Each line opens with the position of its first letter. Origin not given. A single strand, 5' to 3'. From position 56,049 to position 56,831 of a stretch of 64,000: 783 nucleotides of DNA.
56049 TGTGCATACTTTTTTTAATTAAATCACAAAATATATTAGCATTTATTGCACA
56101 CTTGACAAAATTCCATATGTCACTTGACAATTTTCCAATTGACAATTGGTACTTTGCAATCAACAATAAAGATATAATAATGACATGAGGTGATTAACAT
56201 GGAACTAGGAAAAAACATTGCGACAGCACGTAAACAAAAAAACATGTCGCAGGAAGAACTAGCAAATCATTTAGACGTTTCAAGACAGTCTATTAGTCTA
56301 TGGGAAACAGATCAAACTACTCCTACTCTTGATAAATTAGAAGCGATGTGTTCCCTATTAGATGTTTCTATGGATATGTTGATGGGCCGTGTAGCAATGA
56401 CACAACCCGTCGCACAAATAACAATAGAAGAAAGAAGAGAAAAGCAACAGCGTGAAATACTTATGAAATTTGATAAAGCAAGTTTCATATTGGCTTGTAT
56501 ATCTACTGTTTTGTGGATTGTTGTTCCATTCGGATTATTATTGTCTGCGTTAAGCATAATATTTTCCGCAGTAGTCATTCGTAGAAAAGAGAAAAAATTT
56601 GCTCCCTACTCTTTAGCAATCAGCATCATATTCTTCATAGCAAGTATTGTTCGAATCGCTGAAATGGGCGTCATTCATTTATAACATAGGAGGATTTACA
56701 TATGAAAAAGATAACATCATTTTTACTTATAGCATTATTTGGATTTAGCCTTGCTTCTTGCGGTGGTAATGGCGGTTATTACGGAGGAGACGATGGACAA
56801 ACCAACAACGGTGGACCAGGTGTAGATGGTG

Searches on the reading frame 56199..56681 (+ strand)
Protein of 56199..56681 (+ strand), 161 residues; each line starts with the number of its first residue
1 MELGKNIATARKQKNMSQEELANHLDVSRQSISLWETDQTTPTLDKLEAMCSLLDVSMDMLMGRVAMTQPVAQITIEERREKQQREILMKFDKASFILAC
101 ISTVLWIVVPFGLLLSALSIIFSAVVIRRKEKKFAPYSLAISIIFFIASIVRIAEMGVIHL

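Call 43: find_homologous_proteins(query=window:56199-56681:+, max_evalue=1e-10)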
Query window:56199-56681:+ (161 aa): 23 proteins with E <= 1e-10 among 67 candidates.
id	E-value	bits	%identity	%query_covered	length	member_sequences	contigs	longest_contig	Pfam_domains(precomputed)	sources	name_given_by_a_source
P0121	1.1e-91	322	97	100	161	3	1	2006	PF12844.14,PF01381.29,PF13560.13,PF13443.13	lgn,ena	-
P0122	3.7e-84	298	89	100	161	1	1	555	PF12844.14,PF01381.29,PF13560.13,PF13443.13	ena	-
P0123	1.8e-75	270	80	100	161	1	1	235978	PF12844.14,PF01381.29,PF13560.13,PF13443.13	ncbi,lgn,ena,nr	ncbi:MAG: helix-turn-helix transcriptional regulator [Erysipelotrichales bacterium]|nr:helix-turn-he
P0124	2.1e-74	266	79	100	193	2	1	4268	PF12844.14,PF01381.29,PF13560.13,PF13443.13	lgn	-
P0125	3.5e-39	152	50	94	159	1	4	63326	PF12844.14,PF01381.29,PF13560.13,PF13443.13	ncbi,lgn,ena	-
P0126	3.5e-37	146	50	93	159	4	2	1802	PF12844.14,PF01381.29,PF07022.20,PF13560.13,PF13443.13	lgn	-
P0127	1.1e-35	141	50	97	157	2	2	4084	PF12844.14,PF01381.29,PF07022.20,PF13560.13,PF13443.13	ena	-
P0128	1.3e-35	141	50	94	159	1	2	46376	PF12844.14,PF01381.29,PF07022.20,PF13560.13,PF13443.13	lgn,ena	-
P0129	1.8e-35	140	50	97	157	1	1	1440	PF12844.14,PF01381.29,PF07022.20,PF13560.13,PF13443.13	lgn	-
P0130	2.2e-34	137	48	94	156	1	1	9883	PF12844.14,PF01381.29,PF07022.20,PF13560.13,PF13443.13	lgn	-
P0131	4.1e-34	136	48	94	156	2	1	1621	PF12844.14,PF01381.29,PF07022.20,PF13560.13,PF13443.13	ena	-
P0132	4.3e-34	136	48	94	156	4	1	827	PF12844.14,PF01381.29,PF07022.20,PF13560.13,PF13443.13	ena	-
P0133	1.2e-33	134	47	96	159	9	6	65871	PF12844.14,PF01381.29,PF07022.20,PF13560.13,PF13443.13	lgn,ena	-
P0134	2.0e-33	133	43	97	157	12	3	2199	PF12844.14,PF01381.29,PF13560.13,PF13443.13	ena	-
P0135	2.5e-33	133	47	96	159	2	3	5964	PF12844.14,PF01381.29,PF07022.20,PF13560.13,PF13443.13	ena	-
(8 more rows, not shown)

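Call 44: find_encoding_contigs(protein=P0121, flank=5000, max_places=6)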
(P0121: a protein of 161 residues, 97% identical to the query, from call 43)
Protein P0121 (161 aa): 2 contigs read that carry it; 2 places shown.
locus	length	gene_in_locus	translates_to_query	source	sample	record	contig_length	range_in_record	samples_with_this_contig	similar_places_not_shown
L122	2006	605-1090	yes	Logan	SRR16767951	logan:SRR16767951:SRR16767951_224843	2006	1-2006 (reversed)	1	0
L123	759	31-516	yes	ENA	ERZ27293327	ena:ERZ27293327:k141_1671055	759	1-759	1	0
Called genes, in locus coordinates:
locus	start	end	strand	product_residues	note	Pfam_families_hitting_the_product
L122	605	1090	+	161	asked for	PF12844:HTH_19, PF13443:HTH_26 (weak), PF13560:HTH_31, PF01381:HTH_3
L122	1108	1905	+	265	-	PF14257:DUF4349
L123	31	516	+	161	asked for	PF12844:HTH_19, PF13443:HTH_26 (weak), PF13560:HTH_31, PF01381:HTH_3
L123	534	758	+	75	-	?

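Call 45: find_encoding_contigs(protein=P0124, flank=5000, max_places=6)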
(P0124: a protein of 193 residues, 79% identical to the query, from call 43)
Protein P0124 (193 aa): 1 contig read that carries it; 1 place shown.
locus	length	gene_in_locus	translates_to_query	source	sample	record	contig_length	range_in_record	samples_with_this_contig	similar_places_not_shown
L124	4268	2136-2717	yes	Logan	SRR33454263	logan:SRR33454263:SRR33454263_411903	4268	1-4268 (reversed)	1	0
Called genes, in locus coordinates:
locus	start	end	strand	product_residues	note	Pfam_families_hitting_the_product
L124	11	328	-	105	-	-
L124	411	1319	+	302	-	PF04018:VCA0040-like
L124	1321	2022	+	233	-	PF01479:S4, PF00849:PseudoU_synth_2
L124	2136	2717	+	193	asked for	PF12844:HTH_19, PF13560:HTH_31, PF01381:HTH_3, PF13443:HTH_26 (weak)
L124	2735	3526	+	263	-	PF14257:DUF4349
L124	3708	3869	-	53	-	-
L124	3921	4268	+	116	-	?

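Call 66: find_encoding_contigs(protein=P0125, flank=4000, max_places=4)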
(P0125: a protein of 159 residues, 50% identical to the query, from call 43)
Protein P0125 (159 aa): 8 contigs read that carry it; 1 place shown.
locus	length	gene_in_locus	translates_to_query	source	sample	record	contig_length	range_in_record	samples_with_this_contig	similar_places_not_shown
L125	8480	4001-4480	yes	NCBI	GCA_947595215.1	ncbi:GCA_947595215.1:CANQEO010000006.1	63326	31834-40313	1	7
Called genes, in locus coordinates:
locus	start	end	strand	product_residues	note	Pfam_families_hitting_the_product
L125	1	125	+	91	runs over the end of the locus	-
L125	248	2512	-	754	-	PF13298:LigD_N, PF01068:DNA_ligase_A_M, PF01896:DNA_primase_S (faint), PF04679:DNA_ligase_A_C, PF21686:LigD_Prim-Pol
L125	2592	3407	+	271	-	PF02735:Ku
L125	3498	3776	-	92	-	PF12637:TSCPD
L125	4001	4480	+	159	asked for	PF12844:HTH_19, PF13560:HTH_31, PF01381:HTH_3, PF13443:HTH_26 (weak)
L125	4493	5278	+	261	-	PF14257:DUF4349, PF16326:ABC_tran_CTD (faint)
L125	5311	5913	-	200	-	PF12844:HTH_19, PF13560:HTH_31, PF01381:HTH_3, PF13443:HTH_26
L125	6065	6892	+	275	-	PF02645:DegV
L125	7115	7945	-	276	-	PF02645:DegV, PF13684:FakA-like_C (weak)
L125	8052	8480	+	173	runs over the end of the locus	PF00440:TetR_N (weak), PF14278:TetR_C_8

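Call 67: find_encoding_contigs(protein=P0133, flank=4000, max_places=4)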
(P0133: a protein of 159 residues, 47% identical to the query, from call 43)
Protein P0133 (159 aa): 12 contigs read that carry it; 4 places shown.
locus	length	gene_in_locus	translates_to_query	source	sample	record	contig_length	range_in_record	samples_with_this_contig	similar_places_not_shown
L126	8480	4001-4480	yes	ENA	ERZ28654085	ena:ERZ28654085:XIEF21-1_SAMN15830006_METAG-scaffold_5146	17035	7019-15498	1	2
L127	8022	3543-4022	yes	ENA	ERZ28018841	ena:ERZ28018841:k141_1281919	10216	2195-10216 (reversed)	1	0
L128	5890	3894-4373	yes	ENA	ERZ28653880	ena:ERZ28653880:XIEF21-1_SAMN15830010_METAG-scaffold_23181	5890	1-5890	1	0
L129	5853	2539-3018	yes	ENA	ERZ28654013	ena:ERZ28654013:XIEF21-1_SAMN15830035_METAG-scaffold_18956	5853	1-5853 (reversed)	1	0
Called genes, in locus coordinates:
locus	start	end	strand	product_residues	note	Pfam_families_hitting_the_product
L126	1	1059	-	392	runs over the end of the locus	PF01553:Acyltransferase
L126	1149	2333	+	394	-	PF00155:Aminotran_1_2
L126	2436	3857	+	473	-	PF01134:GIDA (faint), PF07992:Pyr_redox_2 (faint), PF21688:FAD-depend_C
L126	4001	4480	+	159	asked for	PF07022:Phage_CI_repr (faint), PF12844:HTH_19, PF13560:HTH_31, PF01381:HTH_3, PF13443:HTH_26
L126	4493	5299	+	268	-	PF14257:DUF4349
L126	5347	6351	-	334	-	PF03009:GDPD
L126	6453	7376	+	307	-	PF02275:CBAH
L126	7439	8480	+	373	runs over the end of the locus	PF00248:Aldo_ket_red, PF13183:Fer4_8 (faint), PF12838:Fer4_7 (faint), PF13237:Fer4_10 (faint), PF14697:Fer4_21 (faint), PF13746:Fer4_18 (faint), PF13187:Fer4_9, PF13534:Fer4_17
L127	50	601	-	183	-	PF01553:Acyltransferase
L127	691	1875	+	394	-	PF00155:Aminotran_1_2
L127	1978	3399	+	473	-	PF01134:GIDA (faint), PF07992:Pyr_redox_2 (faint), PF21688:FAD-depend_C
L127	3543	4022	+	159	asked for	PF07022:Phage_CI_repr (faint), PF12844:HTH_19, PF13560:HTH_31, PF01381:HTH_3, PF13443:HTH_26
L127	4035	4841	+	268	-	PF14257:DUF4349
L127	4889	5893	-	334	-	PF03009:GDPD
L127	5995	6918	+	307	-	PF02275:CBAH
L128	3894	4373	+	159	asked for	PF07022:Phage_CI_repr (faint), PF12844:HTH_19, PF13560:HTH_31, PF01381:HTH_3, PF13443:HTH_26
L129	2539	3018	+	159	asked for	PF07022:Phage_CI_repr (faint), PF12844:HTH_19, PF13560:HTH_31, PF01381:HTH_3, PF13443:HTH_26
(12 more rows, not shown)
